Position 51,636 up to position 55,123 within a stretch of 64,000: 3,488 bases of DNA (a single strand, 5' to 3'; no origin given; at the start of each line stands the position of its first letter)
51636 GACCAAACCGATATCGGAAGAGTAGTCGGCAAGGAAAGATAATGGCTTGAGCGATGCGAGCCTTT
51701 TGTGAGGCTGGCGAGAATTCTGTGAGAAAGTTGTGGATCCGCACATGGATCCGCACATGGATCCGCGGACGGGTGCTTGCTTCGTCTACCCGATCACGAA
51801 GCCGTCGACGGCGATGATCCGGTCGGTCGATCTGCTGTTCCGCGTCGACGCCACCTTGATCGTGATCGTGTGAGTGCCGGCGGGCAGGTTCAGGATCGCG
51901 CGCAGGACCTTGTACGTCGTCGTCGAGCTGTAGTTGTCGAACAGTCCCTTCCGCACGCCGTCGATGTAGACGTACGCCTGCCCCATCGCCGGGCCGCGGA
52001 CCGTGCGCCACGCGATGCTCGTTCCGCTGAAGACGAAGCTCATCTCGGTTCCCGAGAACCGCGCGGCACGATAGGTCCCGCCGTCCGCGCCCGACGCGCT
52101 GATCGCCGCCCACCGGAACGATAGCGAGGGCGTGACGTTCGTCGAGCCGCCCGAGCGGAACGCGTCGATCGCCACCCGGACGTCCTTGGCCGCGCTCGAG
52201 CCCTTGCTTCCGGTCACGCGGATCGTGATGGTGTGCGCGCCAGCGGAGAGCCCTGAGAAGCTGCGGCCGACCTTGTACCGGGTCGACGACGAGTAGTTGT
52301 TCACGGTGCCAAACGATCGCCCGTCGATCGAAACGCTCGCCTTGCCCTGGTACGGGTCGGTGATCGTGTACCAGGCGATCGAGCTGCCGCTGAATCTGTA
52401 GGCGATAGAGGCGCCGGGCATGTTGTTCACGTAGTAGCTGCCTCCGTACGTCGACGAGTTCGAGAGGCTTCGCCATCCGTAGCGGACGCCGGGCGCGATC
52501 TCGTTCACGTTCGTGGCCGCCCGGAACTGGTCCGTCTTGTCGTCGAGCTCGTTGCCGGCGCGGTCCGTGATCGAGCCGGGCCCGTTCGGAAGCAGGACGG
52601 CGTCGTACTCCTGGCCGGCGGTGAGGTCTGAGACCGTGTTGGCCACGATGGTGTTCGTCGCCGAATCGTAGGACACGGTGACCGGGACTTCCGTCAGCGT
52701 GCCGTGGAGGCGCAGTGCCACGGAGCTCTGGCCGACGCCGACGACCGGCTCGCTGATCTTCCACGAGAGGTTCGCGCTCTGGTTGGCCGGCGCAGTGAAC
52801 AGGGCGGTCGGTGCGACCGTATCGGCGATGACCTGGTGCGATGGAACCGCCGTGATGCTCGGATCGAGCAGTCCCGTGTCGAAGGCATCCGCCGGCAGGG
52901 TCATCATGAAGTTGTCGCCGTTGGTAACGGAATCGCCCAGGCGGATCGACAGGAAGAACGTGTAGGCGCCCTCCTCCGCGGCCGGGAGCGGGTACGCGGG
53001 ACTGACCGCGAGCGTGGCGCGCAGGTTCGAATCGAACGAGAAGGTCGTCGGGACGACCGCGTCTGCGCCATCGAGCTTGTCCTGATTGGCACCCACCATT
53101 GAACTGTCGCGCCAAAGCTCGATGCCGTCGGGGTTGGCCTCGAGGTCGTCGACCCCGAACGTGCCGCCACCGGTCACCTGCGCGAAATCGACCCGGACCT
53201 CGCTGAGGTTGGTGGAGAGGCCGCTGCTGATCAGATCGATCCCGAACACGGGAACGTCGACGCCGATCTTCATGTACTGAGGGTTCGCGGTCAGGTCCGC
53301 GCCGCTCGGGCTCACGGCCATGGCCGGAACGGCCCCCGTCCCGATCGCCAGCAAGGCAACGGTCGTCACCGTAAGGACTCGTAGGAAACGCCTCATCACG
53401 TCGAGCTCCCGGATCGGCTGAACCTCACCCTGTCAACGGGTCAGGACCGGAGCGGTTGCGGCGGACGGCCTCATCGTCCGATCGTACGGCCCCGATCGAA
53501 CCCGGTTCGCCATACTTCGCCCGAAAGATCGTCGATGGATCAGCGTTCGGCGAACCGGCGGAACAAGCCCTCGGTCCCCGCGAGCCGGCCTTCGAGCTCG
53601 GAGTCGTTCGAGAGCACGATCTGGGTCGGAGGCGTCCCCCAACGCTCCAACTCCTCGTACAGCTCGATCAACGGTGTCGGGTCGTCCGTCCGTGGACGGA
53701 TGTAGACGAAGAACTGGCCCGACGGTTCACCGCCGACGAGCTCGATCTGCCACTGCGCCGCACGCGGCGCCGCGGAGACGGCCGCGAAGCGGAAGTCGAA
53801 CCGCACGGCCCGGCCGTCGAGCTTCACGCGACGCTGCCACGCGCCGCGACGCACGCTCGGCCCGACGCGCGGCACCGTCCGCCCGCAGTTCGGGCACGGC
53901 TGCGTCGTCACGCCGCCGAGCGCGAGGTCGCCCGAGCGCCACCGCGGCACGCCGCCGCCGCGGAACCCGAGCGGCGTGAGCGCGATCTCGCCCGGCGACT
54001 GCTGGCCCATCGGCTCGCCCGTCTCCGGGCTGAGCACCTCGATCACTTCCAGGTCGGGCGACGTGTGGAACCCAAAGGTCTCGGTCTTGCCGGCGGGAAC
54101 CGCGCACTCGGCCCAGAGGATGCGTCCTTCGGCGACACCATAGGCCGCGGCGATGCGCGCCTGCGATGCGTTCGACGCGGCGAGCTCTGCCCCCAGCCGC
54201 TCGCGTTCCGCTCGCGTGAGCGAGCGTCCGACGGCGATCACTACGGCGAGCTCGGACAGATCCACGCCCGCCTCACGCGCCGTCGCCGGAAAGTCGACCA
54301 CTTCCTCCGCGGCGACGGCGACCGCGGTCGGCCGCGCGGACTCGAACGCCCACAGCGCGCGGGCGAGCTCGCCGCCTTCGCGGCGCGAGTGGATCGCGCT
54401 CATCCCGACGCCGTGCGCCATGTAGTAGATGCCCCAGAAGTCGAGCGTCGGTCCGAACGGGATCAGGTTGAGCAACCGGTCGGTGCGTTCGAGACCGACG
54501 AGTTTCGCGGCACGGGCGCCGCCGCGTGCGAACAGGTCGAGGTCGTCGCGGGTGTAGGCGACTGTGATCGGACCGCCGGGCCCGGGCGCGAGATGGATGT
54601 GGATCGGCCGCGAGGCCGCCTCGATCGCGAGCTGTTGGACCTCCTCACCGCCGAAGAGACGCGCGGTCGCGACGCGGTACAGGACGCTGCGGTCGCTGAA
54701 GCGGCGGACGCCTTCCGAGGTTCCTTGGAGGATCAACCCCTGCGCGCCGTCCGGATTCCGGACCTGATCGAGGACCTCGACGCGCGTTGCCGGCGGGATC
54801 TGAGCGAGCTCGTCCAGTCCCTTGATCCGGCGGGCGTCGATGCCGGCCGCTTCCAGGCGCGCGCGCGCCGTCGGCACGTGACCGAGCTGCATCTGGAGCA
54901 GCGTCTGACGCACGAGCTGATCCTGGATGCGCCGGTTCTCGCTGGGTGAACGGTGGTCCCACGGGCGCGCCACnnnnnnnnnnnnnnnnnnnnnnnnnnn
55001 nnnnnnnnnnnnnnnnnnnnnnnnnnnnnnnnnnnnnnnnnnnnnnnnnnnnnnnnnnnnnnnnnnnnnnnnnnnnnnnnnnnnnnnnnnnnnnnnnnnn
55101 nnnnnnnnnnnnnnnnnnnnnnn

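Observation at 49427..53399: Two large secreted envelope proteins (PGRP-type amidase with long extension; Ig/beta-sandwich repeat protein) separated by an AT-rich spacer with a 12-nt tandem repeat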

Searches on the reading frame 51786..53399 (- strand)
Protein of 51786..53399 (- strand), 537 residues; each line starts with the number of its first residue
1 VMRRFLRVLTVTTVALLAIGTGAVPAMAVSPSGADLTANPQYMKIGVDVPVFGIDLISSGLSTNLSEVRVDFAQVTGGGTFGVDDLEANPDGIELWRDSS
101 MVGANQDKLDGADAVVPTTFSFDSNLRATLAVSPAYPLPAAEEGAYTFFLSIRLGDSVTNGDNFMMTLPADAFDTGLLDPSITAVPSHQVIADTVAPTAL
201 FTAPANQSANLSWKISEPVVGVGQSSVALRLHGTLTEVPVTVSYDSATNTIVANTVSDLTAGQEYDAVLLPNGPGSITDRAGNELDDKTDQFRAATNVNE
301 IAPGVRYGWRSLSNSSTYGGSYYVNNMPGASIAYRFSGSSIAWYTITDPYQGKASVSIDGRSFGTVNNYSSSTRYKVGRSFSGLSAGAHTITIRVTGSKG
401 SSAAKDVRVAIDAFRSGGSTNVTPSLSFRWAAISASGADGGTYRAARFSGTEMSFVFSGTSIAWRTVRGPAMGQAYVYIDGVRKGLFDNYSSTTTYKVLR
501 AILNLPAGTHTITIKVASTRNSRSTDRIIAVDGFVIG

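Call 7: search_protein_families(library=pfam, proteins=[window:51786-53399:-], max_evalue=0.1)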
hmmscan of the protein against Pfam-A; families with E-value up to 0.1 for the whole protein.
window:51786-53399:- (537 aa): 4 families
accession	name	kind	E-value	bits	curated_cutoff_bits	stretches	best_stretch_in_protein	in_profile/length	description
PF17996.7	CE2_N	-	2e-11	44.4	27.9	2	446-518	15-84/108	Carbohydrate esterase 2 N-terminal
PF13205.12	Big_5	-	2.3e-05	25.5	23.6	1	193-288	1-98/105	Bacterial Ig-like domain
PF07495.19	Y_Y_Y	-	0.031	14.6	26.6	0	476-526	10-56/65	Y_Y_Y domain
PF22352.2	K319L-like_PKD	-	0.071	13.6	27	0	380-410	53-83/84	K319L-like, PKD domain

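Call 36: search_solved_structures(query=window:51786-53399:-, max_evalue=0.1)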
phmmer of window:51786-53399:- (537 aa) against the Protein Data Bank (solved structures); distinct sequences matched with E-value up to 0.1: 0.

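Call 38: find_homologous_proteins(query=window:51786-53399:-)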
Query window:51786-53399:- (537 aa): 44 proteins with E <= 0.001 among 8000 candidates.
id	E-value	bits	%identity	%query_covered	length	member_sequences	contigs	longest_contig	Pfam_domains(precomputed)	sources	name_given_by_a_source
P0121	0.0e+0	1163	100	100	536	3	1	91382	PF17996.8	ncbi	-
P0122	5.3e-227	773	70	100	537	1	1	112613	PF17996.8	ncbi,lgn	-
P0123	2.8e-215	734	66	100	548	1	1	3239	PF13205.13,PF17996.8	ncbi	ncbi:MAG: Ig-like domain-containing protein [Actinomycetota bacterium]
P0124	5.5e-204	697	62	100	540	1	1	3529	PF17996.8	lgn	-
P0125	9.7e-186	637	58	100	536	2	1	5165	PF13205.13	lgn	-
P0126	1.7e-182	626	58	99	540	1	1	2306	PF13205.13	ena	-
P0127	1.3e-178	613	57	100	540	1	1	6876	PF13205.13,PF17996.8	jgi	-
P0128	1.7e-176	606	56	100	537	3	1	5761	PF13205.13,PF17996.8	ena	-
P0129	1.0e-169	584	55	100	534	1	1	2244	PF13205.13,PF17996.8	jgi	jgi:hypothetical protein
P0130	2.9e-169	582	56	95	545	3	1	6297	PF13205.13,PF17996.8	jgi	jgi:Big-like domain-containing protein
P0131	2.5e-168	579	55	96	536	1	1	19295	PF13205.13,PF17996.8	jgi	jgi:hypothetical protein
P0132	3.4e-167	576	55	94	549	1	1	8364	PF17996.8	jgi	jgi:hypothetical protein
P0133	8.5e-166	571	54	100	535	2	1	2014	PF13205.13,PF17996.8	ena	-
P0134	1.5e-164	567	54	94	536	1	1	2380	PF13205.13,PF17996.8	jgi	jgi:Big-like domain-containing protein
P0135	5.8e-162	558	53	100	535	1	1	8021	PF13205.13,PF17996.8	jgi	jgi:hypothetical protein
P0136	4.3e-159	549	52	99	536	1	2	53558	PF13205.13,PF17996.8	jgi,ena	jgi:hypothetical protein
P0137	6.7e-159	548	52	94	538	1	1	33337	PF17996.8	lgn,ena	-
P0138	7.5e-159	548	54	93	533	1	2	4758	PF13205.13,PF17996.8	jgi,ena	jgi:hypothetical protein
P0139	7.9e-158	545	54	92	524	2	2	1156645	PF13205.13,PF17996.8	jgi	jgi:hypothetical protein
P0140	1.1e-157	544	54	94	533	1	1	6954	PF13205.13,PF17996.8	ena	-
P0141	2.1e-155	537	53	96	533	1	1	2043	PF17996.8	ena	-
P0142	2.9e-152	526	51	99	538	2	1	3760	PF17996.8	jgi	jgi:hypothetical protein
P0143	6.3e-148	512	50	93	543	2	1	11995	PF17996.8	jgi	-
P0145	9.1e-104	366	52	69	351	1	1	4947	PF13205.13,PF17996.8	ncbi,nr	ncbi:MAG: hypothetical protein E6G68_07510 [Actinobacteria bacterium]|nr:MAG: hypothetical protein E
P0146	9.9e-67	244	40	64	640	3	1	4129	PF01183.27,PF17996.8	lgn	-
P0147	2.2e-66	243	40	68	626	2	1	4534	PF01183.27,PF17996.8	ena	-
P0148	2.2e-62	230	38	64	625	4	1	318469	PF01183.27,PF17996.8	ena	-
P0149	1.3e-61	227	38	64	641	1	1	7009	PF01183.27,PF17996.8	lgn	-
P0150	8.1e-59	218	38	64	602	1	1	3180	PF01183.27,PF17996.8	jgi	jgi:lysozyme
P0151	3.2e-58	216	45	51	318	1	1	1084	PF17996.8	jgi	jgi:hypothetical protein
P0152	6.2e-58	215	37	64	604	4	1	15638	PF01183.27,PF17996.8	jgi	jgi:GH25 family lysozyme M1 (1,4-beta-N-acetylmuramidase)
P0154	1.5e-54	204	37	64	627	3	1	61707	PF01183.27,PF17996.8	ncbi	ncbi:MAG TPA: GH25 family lysozyme [Actinomycetota bacterium]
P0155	8.8e-51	192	33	77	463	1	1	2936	PF17996.8,PF19077.7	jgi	jgi:Bacterial Ig-like domain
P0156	2.2e-50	190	39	52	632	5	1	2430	PF01183.27,PF17996.8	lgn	-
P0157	1.3e-49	188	32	64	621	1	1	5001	PF01183.27,PF17996.8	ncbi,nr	ncbi:MAG TPA: GH25 family lysozyme [Actinomycetota bacterium]|nr:GH25 family lysozyme [Actinomycetot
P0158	1.4e-49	188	36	64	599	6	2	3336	PF01183.27,PF13205.13,PF17996.8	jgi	jgi:GH25 family lysozyme M1 (1,4-beta-N-acetylmuramidase)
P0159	2.4e-42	164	36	64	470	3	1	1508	PF13205.13,PF17996.8,PF19077.7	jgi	jgi:hypothetical protein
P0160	1.8e-34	138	35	52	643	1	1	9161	PF01183.27,PF18998.7,PF17996.8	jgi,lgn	jgi:lysozyme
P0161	1.6e-31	128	37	43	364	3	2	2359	PF18998.7,PF17996.8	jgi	jgi:hypothetical protein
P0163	4.2e-11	61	42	21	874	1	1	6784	PF12708.13,PF17996.8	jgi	jgi:hypothetical protein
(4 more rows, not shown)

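Call 45: find_encoding_contigs(protein=P0123, flank=3000, max_places=3)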
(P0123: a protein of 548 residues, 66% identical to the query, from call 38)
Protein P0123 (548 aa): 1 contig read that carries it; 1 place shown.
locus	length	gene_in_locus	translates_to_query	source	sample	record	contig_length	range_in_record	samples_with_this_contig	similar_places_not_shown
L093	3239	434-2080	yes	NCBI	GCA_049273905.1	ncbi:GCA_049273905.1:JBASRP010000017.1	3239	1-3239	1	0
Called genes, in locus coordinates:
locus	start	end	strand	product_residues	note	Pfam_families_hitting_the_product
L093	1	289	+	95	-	?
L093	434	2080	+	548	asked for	PF13205:Big_5, PF17996:CE2_N (faint)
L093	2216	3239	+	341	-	PF27503:Rv3811_N (weak), PF01510:Amidase_2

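Call 52: predict_structure(alignment_id=A5)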
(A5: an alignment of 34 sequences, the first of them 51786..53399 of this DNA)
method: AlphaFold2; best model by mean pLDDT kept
length: 537 residues; sequences in the alignment: 34
mean_pLDDT: 92.0   pTM: 0.78
mean pLDDT of the five models: 92.0, 92.0, 91.2, 91.1, 90.6
residues with pLDDT >= 90: 458; 70-90: 50; 50-70: 4; < 50: 25
segments of 3 or more residues with pLDDT < 50: 1-7, 12-27
pLDDT, mean of each block of 10 residues (from residue 1): 45 45 47 92 94 90 92 88 92 93 84 93 95 93 90 95 96 85 94 96 96 97 97 96 97 97 98 93 96 96 95 95 97 97 97 98 97 97 96 97 96 94 94 93 96 98 97 98 97 96 97 97 96 97
secondary structure, 60 per line:
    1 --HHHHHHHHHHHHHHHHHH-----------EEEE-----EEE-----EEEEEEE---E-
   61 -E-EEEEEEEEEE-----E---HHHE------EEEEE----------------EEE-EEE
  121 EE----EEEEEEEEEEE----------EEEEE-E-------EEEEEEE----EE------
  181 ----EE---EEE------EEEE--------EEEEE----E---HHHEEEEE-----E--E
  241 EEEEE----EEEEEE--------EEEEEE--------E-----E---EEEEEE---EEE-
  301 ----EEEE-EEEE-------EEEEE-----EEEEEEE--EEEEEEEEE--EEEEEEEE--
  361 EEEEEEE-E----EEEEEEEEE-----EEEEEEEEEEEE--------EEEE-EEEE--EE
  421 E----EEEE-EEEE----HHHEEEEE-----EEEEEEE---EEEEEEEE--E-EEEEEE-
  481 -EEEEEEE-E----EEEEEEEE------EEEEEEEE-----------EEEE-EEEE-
elements in order: H3-20 E32-35 E41-43 E49-55 E64-73 E93-97 E114-116 E118-122 E127-137 E148-152 E162-168 E190-192 E199-202 E211-215 E227-231 E240-245 E250-255 E264-269 E288-293 E297-299 E305-308 E310-313 E321-325 E331-337 E340-348 E351-358 E361-367 E374-382 E388-399 E408-411 E413-416 E419-421 E426-429 E431-434 E442-446 E452-458 E462-469 E474-479 E482-488 E495-502 E509-516 E528-531 E533-536

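Call 65: search_protein_families(library=ncbifam, proteins=[window:51786-53399:-], max_evalue=0.01)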
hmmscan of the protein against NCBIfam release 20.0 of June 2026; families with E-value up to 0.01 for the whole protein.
window:51786-53399:- (537 aa): 0 families

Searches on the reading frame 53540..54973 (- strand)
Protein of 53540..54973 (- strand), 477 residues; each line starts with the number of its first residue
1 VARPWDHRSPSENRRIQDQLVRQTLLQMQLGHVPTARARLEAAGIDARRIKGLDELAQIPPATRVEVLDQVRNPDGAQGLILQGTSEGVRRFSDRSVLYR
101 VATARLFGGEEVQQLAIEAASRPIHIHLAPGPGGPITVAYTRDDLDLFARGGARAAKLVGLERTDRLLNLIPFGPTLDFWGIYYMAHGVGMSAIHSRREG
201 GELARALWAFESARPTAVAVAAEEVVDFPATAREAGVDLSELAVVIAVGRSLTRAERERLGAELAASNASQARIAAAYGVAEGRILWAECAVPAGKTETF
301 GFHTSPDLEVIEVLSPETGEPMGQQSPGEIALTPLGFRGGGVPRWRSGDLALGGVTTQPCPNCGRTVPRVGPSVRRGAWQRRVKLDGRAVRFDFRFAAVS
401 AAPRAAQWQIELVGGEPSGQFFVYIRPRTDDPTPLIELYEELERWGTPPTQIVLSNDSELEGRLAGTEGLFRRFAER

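Call 65: search_protein_families(library=ncbifam, proteins=[window:53540-54973:-], max_evalue=0.01)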
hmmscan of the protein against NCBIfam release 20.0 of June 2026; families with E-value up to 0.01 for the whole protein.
window:53540-54973:- (477 aa): 5 families
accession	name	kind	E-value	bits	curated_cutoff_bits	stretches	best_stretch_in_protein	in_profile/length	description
NF041878.1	paak_haloarch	equivalog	7.9e-21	74.1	700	1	125-371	84-319/427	phenylacetate--CoA ligase PaaK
NF053551.1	FlxY_rubin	equivalog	8.4e-15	54.4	520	1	133-393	88-337/424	flexirubin biosynthesis putative acyl-CoA ligase FlxY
TIGR02155.1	PA_CoA_ligase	equivalog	2.8e-10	39.3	646.3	1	125-369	79-309/422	phenylacetate--CoA ligase PaaK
NF045666.1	DVU1553_fam_AMP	equivalog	1.5e-07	30.9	300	1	300-376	257-330/331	DVU_1553 family AMP-dependent CoA ligase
TIGR03335.1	F390_ftsA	equivalog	0.002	16.9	458.7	1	132-336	98-287/445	coenzyme F390 synthetase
